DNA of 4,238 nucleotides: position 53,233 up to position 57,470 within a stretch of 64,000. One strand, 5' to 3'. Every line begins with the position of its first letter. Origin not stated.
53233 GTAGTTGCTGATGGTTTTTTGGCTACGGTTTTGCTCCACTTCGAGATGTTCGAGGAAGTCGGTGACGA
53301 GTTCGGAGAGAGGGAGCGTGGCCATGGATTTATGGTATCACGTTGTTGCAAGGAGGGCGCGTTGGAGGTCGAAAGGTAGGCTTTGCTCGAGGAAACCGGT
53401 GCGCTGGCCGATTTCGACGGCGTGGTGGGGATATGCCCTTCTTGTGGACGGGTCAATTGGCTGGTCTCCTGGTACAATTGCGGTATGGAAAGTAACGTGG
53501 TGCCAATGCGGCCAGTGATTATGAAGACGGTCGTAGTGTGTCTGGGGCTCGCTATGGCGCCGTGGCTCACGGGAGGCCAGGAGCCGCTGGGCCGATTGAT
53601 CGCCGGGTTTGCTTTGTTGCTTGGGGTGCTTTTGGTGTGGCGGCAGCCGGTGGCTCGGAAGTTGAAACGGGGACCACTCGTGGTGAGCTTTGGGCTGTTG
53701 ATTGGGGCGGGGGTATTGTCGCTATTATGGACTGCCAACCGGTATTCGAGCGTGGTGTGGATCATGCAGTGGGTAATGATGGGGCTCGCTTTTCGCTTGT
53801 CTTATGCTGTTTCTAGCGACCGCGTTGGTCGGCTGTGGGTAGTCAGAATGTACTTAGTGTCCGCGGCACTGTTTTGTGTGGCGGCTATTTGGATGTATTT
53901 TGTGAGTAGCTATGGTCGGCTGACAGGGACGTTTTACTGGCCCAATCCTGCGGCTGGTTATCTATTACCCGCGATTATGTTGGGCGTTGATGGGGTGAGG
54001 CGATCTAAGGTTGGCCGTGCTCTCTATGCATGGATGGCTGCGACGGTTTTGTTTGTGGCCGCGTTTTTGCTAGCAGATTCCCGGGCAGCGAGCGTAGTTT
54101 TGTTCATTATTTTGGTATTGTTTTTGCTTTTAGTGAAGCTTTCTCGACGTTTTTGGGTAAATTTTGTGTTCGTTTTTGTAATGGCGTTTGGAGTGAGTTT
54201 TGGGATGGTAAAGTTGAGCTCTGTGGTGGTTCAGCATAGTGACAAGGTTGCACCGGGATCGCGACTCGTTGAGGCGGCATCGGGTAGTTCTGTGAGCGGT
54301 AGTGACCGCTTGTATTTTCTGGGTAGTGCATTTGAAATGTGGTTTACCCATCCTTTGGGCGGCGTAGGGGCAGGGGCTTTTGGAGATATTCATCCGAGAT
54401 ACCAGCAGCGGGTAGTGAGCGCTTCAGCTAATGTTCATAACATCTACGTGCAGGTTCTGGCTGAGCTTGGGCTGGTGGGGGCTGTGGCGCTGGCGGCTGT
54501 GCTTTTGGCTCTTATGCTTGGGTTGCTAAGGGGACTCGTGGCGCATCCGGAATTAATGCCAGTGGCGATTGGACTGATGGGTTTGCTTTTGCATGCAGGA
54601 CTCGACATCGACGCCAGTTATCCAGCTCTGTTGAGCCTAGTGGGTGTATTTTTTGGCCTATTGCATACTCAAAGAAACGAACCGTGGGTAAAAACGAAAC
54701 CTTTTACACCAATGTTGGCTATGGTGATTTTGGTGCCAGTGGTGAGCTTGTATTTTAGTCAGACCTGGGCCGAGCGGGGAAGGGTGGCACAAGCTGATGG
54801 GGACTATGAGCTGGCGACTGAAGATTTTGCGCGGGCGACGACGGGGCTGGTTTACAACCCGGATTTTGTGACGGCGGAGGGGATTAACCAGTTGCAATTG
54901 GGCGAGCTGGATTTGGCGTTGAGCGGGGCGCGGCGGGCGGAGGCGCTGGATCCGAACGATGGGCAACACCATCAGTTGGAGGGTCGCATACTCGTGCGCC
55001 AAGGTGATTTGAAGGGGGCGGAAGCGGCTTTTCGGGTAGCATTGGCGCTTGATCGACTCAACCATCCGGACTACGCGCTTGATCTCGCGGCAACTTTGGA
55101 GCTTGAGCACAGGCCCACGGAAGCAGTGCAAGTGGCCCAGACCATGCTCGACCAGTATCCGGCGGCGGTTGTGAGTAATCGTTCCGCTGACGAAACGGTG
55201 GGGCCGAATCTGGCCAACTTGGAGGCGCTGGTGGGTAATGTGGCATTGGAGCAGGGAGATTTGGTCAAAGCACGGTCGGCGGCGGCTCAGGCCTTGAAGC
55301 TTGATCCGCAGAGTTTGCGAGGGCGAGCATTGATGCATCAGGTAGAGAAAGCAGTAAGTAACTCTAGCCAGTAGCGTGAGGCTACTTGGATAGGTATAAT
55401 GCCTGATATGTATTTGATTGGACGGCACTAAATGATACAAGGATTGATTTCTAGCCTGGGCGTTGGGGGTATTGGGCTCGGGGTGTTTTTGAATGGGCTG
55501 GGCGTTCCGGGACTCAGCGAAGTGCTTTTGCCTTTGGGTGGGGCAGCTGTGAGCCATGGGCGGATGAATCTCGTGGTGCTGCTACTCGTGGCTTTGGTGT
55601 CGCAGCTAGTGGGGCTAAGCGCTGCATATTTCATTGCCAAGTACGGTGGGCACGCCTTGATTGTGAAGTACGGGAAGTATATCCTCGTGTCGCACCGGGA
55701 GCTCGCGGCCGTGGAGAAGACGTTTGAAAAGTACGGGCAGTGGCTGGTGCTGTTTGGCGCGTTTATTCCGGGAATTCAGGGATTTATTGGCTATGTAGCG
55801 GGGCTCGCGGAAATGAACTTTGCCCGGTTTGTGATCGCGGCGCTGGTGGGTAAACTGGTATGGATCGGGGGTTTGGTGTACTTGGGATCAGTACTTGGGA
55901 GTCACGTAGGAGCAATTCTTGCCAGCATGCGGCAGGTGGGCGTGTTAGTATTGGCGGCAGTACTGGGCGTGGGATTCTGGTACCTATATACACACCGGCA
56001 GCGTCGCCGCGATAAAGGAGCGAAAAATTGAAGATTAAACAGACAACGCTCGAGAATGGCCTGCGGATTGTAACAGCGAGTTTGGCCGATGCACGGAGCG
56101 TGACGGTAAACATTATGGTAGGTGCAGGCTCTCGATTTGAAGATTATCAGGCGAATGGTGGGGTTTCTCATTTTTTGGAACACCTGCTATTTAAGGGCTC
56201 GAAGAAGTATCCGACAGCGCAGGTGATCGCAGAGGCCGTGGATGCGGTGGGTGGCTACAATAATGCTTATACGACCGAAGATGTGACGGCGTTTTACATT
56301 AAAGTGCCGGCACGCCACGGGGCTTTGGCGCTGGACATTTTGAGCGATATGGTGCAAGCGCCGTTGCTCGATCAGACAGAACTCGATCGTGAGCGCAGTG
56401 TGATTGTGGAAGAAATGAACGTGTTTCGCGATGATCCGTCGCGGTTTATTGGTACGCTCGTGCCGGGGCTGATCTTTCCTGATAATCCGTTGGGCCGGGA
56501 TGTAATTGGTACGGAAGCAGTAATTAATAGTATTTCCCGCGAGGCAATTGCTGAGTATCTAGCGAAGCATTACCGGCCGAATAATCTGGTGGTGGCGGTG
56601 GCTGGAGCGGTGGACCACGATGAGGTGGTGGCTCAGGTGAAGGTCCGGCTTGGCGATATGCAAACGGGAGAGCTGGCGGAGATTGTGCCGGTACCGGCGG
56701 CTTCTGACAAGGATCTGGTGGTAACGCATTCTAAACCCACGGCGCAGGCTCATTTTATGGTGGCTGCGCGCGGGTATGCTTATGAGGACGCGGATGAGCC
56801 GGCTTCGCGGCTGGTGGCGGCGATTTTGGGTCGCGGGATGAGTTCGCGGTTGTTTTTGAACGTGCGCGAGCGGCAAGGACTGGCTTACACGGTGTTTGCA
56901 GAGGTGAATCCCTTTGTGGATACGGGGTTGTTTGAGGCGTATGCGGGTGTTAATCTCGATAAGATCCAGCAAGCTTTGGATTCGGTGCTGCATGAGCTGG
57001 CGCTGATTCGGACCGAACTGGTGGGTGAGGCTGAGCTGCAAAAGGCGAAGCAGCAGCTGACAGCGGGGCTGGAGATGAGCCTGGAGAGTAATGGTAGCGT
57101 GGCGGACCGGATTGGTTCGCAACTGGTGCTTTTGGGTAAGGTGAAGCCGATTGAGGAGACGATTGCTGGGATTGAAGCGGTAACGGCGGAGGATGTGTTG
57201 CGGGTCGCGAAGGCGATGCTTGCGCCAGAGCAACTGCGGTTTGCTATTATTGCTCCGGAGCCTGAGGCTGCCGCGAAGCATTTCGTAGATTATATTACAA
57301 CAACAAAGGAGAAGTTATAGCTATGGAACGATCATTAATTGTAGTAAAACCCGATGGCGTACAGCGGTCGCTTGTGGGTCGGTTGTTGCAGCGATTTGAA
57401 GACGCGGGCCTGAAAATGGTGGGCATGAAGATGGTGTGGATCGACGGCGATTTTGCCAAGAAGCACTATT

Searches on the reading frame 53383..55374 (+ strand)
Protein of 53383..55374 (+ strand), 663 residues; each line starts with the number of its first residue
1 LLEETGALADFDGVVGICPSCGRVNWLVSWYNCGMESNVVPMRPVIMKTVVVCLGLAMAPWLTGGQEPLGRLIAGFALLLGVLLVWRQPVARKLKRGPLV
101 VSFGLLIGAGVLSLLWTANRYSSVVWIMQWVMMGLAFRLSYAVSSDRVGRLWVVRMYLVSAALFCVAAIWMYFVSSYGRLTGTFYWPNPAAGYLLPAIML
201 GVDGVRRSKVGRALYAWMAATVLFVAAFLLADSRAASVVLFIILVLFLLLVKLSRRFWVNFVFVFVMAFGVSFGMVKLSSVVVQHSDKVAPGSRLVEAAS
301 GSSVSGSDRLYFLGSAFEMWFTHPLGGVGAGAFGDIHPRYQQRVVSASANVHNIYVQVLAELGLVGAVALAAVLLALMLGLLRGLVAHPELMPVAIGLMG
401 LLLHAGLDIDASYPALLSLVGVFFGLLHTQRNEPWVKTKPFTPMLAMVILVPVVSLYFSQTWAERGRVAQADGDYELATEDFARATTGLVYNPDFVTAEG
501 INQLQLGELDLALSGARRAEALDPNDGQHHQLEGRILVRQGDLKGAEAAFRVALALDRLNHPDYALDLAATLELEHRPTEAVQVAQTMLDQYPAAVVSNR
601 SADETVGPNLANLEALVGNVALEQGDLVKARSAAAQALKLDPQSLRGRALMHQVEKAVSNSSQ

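Call 93: search_protein_families(library=pfam, proteins=[window:53383-55374:+], max_evalue=0.001)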
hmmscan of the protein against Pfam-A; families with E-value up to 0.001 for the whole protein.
window:53383-55374:+ (663 aa): 9 families
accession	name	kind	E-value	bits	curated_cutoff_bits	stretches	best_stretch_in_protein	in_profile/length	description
PF04932.20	Wzy_C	-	1.2e-18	67.8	31.7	1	220-370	2-148/149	O-Antigen ligase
PF07719.23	TPR_2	-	1.3e-13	50.4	27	0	618-643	8-33/34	Tetratricopeptide repeat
PF00515.34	TPR_1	-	2.8e-07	30.5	27.8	0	618-643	8-33/34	Tetratricopeptide repeat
PF13428.12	TPR_14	-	8.2e-07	29.6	23.5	0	617-650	7-40/44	Tetratricopeptide repeat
PF13432.12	TPR_16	-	9e-07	29.7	32.7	2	498-557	2-61/65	Tetratricopeptide repeat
PF23914.1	TPR_CcmH_CycH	-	6.9e-06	26.4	42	0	505-594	31-115/158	Cytochrome c-type biogenesis protein H TPR domain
PF13181.12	TPR_8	-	3.1e-05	24.2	25.7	0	617-643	7-33/34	Tetratricopeptide repeat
PF13424.12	TPR_12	-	6.7e-05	23.4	30.1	0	511-558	28-76/77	Tetratricopeptide repeat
PF14559.12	TPR_19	-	0.00015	22.4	25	0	537-594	1-57/68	Tetratricopeptide repeat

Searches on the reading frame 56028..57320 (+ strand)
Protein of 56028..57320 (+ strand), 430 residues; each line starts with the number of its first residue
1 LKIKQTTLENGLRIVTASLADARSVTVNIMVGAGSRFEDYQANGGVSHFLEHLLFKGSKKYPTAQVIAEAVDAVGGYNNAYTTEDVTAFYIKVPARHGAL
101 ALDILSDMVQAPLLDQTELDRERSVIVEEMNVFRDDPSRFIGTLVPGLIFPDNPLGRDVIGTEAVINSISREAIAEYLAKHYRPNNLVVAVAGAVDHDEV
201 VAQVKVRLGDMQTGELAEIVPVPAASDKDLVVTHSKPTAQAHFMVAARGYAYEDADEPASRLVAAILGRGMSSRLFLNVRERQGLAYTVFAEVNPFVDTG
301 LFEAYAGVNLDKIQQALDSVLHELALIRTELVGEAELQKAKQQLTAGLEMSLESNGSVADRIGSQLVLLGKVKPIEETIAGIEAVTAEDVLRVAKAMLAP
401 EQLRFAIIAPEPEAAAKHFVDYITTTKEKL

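Call 93: search_protein_families(library=pfam, proteins=[window:56028-57320:+], max_evalue=0.001)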
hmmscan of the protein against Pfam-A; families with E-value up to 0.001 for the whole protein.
window:56028-57320:+ (430 aa): 2 families
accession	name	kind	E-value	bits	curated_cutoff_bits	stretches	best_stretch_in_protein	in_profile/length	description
PF05193.26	Peptidase_M16_C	-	8.5e-41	140.2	23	1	168-344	1-181/181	Peptidase M16 inactive domain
PF00675.25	Peptidase_M16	-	3.1e-32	112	22.3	1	13-162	1-148/149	Insulinase (Peptidase family M16)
